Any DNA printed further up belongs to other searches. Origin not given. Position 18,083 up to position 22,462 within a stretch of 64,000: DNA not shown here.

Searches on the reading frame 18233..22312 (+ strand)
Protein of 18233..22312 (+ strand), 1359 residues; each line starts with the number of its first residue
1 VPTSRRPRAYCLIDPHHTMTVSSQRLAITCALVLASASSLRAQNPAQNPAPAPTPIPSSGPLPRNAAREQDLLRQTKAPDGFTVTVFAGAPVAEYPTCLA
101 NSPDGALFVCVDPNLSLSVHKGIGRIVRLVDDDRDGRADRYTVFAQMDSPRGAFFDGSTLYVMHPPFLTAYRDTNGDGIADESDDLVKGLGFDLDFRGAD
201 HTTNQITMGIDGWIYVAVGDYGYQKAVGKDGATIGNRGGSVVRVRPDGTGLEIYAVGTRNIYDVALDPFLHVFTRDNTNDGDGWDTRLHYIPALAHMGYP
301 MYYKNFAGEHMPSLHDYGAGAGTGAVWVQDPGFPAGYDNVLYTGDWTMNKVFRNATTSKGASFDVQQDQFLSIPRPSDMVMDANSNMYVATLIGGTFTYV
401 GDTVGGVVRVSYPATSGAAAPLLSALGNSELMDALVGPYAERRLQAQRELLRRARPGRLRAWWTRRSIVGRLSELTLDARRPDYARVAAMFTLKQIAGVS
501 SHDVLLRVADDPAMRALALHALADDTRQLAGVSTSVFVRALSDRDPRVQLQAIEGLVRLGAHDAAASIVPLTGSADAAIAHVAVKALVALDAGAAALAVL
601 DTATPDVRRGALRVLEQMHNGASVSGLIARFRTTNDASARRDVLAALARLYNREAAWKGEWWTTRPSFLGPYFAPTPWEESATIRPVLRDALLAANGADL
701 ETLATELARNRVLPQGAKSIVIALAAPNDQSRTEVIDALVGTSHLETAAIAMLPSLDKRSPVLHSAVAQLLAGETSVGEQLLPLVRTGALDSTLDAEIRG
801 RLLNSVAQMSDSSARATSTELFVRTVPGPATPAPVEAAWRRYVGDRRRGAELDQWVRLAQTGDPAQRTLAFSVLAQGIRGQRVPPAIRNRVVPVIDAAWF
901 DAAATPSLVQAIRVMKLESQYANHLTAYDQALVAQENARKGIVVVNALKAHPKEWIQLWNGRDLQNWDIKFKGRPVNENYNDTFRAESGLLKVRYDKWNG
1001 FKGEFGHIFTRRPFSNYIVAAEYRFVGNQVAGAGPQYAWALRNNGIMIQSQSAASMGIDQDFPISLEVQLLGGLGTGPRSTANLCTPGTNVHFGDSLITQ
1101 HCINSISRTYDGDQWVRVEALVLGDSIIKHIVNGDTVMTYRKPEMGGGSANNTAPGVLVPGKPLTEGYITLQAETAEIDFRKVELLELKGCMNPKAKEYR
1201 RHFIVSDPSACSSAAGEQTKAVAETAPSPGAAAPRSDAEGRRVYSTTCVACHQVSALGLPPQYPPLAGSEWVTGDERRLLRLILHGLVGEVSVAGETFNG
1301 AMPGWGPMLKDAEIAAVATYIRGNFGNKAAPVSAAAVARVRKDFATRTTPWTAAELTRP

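Call 11: search_protein_families(library=pfam, proteins=[window:18233-22312:+], max_evalue=0.001)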
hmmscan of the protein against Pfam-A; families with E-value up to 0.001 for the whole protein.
window:18233-22312:+ (1359 aa): 5 families
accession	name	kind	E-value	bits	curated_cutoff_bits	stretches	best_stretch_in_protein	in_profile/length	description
PF23500.1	DUF7133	-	1e-30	107.8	27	1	72-367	5-313/385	Domain of unknown function (DUF7133)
PF06439.18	3keto-disac_hyd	-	7.9e-27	94.9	26.8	1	954-1185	1-186/187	3-keto-disaccharide hydrolase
PF13442.11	Cytochrome_CBB3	-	3.5e-11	43.7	27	1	1238-1321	4-68/68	Cytochrome C oxidase, cbb3-type, subunit III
PF00034.26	Cytochrom_C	-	6.4e-10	40.6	21.3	1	1238-1322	2-87/90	Cytochrome c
PF13646.12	HEAT_2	-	5.2e-06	27.1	27.7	2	506-587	8-87/88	HEAT repeats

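Call 81: search_dna_similar(query=window:18284-22309:+, collection=plasmids, mode=protein, max_rows=10)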
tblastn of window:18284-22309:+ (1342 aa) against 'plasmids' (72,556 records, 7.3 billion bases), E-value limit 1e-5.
Records with a match: 208; places in all: 351; records where one place covers at least 80% of the query: 2.
Best place of each record, by identity: <60% 208.
By first word of the organism name: Ralstonia 118; Thermus 23; Paraburkholderia 10; Caballeronia 5; Vibrio 4; Hymenobacter 3; Pantoea 3; Rhizobium 3; Deinococcus 3; Burkholderia 3; and 24 more.
By predicted mobility (MOB-suite, as given by PLSDB): mobilizable 110; non-mobilizable 92; conjugative 6.
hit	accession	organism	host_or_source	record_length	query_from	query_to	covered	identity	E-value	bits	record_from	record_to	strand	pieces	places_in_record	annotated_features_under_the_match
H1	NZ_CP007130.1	Gemmatirosa kalamazoonensis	-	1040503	48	1339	92%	57.2%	0e+0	1386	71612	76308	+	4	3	record has no annotation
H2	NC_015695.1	Runella slithyformis DSM 19594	fresh water lake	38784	49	1210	87%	34.4%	0e+0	607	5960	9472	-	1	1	c-type cytochrome | DUF1080 domain-containing protein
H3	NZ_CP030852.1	Runella rosea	Whole organism,fresh water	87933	51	1195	67%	41.5%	1e-94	661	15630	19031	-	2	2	c-type cytochrome | DUF1080 domain-containing protein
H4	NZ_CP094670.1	Hymenobacter tibetensis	Single cell,soil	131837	937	1171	18%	51.3%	1e-65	254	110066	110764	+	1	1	DUF1080 domain-containing protein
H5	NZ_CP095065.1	Hymenobacter volaticus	single cell,air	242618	937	1171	18%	50.4%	3e-59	257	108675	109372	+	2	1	none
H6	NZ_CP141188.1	Hymenobacter sp. GOD-10R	single cell,Crepidiastrum sonchifolium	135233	937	1171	18%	49.6%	4e-63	246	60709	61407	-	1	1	DUF1080 domain-containing protein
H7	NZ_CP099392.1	Natronococcus sp. CG52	cell culture,salt lake sediment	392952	927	1171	18%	44.4%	6e-52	209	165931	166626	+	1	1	PQQ-dependent sugar dehydrogenase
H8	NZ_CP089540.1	Spirosoma oryzicola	Single cell,Surface layer of rice grains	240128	108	378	20%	28.5%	2e-17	97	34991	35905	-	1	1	HEAT repeat domain-containing protein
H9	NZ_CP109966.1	Catenovulum adriaticum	algae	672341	62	373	23%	24.2%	7e-13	82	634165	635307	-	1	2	PVC-type heme-binding CxxCH protein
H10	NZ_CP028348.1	Novosphingobium sp. THN1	cell culture,surface water of Lake Taihu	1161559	938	1171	17%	27.3%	1e-8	68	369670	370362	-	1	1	record has no annotation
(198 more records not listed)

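Call 83: get_annotated_region(hit=H1, flank=15000)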
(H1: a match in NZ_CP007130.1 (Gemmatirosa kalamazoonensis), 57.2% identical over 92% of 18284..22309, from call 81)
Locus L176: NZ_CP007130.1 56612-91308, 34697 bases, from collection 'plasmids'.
description: Gemmatirosa kalamazoonensis strain KBS708 plasmid 2, complete sequence
organism: Gemmatirosa kalamazoonensis (NCBI taxid 861299)
taxonomy: Bacteria; Gemmatimonadota; Gemmatimonadia; Gemmatimonadales; Gemmatimonadaceae; Gemmatirosa; Gemmatirosa kalamazoonensis
host: -; source: -; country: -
typing (MOB-suite, as given by PLSDB): non-mobilizable
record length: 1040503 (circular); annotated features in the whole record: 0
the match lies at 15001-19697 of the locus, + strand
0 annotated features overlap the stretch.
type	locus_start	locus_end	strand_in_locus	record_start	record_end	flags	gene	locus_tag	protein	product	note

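Call 89: search_protein_families(library=pfam, proteins=[L176:125-1279:+, L176:3840-6620:-, L176:6716-10084:-, L176:10450-14004:+, L176:14030-14914:+, L176:16746-19721:+, L176:19754-21004:-, L176:21043-22275:+, L176:22282-23697:+, L176:24835-26034:+], max_evalue=0.00001)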
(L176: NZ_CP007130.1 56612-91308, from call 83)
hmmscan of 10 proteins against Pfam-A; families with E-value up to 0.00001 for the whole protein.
L176:125-1279:+ (384 aa): 5 families
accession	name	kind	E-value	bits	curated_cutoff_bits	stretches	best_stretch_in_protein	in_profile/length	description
PF02518.31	HATPase_c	-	1.1e-30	106.7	26.4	1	267-376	2-109/111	Histidine kinase-, DNA gyrase B-, and HSP90-like ATPase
PF00512.31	HisKA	-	7.6e-20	71.2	26.9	1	151-219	1-66/66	His Kinase A (phospho-acceptor) domain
PF08448.16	PAS_4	-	2e-09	38.1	23.1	1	2-119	1-110/110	PAS fold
PF13426.13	PAS_9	-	2.2e-07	31.5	27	1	6-116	1-103/103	PAS domain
PF00989.32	PAS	-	3.8e-07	30.6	22.6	1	1-114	6-113/113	PAS fold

L176:3840-6620:- (926 aa): 4 families
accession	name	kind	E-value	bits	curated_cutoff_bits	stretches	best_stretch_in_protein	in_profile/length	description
PF23500.1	DUF7133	-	9.2e-102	341.7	27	1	106-483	1-384/385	Domain of unknown function (DUF7133)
PF13442.11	Cytochrome_CBB3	-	3.5e-11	43.7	27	1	810-886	2-68/68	Cytochrome C oxidase, cbb3-type, subunit III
PF13646.12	HEAT_2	-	2.8e-07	31.2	27.7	0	565-641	7-79/88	HEAT repeats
PF00034.26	Cytochrom_C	-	1.9e-06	29.5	21.3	0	812-888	2-88/90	Cytochrome c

L176:6716-10084:- (1122 aa): 2 families
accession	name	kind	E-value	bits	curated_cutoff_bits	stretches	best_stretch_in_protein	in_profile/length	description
PF17389.8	Bac_rhamnosid6H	-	1.6e-17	64.2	24.5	1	715-983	4-265/339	Bacterial alpha-L-rhamnosidase 6 hairpin glycosidase domain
PF17390.7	Bac_rhamnosid_C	-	4.4e-08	33.3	22.1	1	1044-1103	1-60/78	Bacterial alpha-L-rhamnosidase C-terminal domain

L176:10450-14004:+ (1184 aa): 2 families
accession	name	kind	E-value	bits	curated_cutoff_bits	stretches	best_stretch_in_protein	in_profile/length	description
PF23500.1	DUF7133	-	9.7e-34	117.7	27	1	309-624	7-344/385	Domain of unknown function (DUF7133)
PF07995.17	GSDH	-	4.4e-06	26.6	25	1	433-580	111-264/332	Glucose / Sorbosone dehydrogenase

L176:14030-14914:+ (294 aa): 1 family
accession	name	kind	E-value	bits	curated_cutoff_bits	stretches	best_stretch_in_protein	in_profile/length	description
PF01261.30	AP_endonuc_2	-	3.7e-18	66.6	31.1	1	64-290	2-247/249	Xylose isomerase-like TIM barrel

L176:16746-19721:+ (991 aa): 2 families
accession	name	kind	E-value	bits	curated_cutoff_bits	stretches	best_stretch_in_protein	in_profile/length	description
PF23500.1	DUF7133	-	8.5e-36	124.5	27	1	81-376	5-313/385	Domain of unknown function (DUF7133)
PF13646.12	HEAT_2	-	8.1e-08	32.9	27.7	0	536-602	3-69/88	HEAT repeats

L176:19754-21004:- (416 aa): 0 families

L176:21043-22275:+ (410 aa): 1 family
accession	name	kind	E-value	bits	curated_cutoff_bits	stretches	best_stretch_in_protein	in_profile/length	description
PF01026.27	TatD_DNase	-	1.6e-07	31.4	27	1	194-323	48-176/253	TatD related DNase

L176:22282-23697:+ (471 aa): 1 family
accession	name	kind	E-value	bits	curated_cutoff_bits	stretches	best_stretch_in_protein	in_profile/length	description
PF01663.27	Phosphodiest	-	1.5e-62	212.6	23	1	4-370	1-342/342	Type I phosphodiesterase / nucleotide pyrophosphatase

L176:24835-26034:+ (399 aa): 2 families
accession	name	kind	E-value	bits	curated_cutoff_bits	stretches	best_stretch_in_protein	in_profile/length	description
PF07994.18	NAD_binding_5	-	3.2e-39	135.7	25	1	43-382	69-316/321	Myo-inositol-1-phosphate synthase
PF01658.22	Inos-1-P_synth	-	1.1e-32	112.9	27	1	227-331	1-107/107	Myo-inositol-1-phosphate synthase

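Call 91: search_protein_families(library=pfam, proteins=[L176:10325-11230:+, L176:15006-16259:+, L176:14113-15807:+, L176:23675-24655:+, L176:26034-26879:+, L176:29316-30509:-, L176:30593-33949:-], max_evalue=0.00001)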
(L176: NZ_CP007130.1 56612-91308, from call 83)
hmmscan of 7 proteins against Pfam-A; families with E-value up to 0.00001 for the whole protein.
L176:10325-11230:+ (301 aa): 1 family
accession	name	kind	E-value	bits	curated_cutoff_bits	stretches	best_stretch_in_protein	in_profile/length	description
PF06439.18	3keto-disac_hyd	-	3.5e-33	115.6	26.8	1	43-272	2-186/187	3-keto-disaccharide hydrolase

L176:15006-16259:+ (417 aa): 2 families
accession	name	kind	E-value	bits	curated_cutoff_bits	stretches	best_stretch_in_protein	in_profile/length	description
PF13442.11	Cytochrome_CBB3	-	1.5e-13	51.3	27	1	289-374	2-68/68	Cytochrome C oxidase, cbb3-type, subunit III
PF00034.26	Cytochrom_C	-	7.2e-13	50.1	21.3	1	292-375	3-87/90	Cytochrome c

L176:14113-15807:+ (564 aa): 1 family
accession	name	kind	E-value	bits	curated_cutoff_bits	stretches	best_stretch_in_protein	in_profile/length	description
PF06439.18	3keto-disac_hyd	-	7.9e-28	98.2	26.8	1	298-530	1-186/187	3-keto-disaccharide hydrolase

L176:23675-24655:+ (326 aa): 1 family
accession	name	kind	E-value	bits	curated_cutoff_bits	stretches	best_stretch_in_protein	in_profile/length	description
PF01040.23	UbiA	-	1.1e-13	51.5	34.2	1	60-185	6-136/250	UbiA prenyltransferase family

L176:26034-26879:+ (281 aa): 1 family
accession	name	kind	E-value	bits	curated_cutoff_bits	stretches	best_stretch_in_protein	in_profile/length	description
PF01261.30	AP_endonuc_2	-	3.6e-42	145.2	31.1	1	25-273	2-244/249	Xylose isomerase-like TIM barrel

L176:29316-30509:- (397 aa): 3 families
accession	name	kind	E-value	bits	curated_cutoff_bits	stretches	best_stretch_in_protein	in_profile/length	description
PF22725.1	GFO_IDH_MocA_C3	-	5.9e-25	88.1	27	1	159-285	1-123/124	GFO/IDH/MocA C-terminal domain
PF01408.29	GFO_IDH_MocA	-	2.2e-20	74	24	1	19-148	1-117/120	Oxidoreductase family, NAD-binding Rossmann fold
PF02894.22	GFO_IDH_MocA_C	-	3.3e-11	43.8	22.9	1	163-389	1-216/218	Oxidoreductase family, C-terminal alpha/beta domain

L176:30593-33949:- (1118 aa): 1 family
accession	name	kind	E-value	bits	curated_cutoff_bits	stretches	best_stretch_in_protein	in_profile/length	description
PF17132.9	Glyco_hydro_106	-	4.8e-66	224.2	29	3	382-681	229-542/743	alpha-L-rhamnosidase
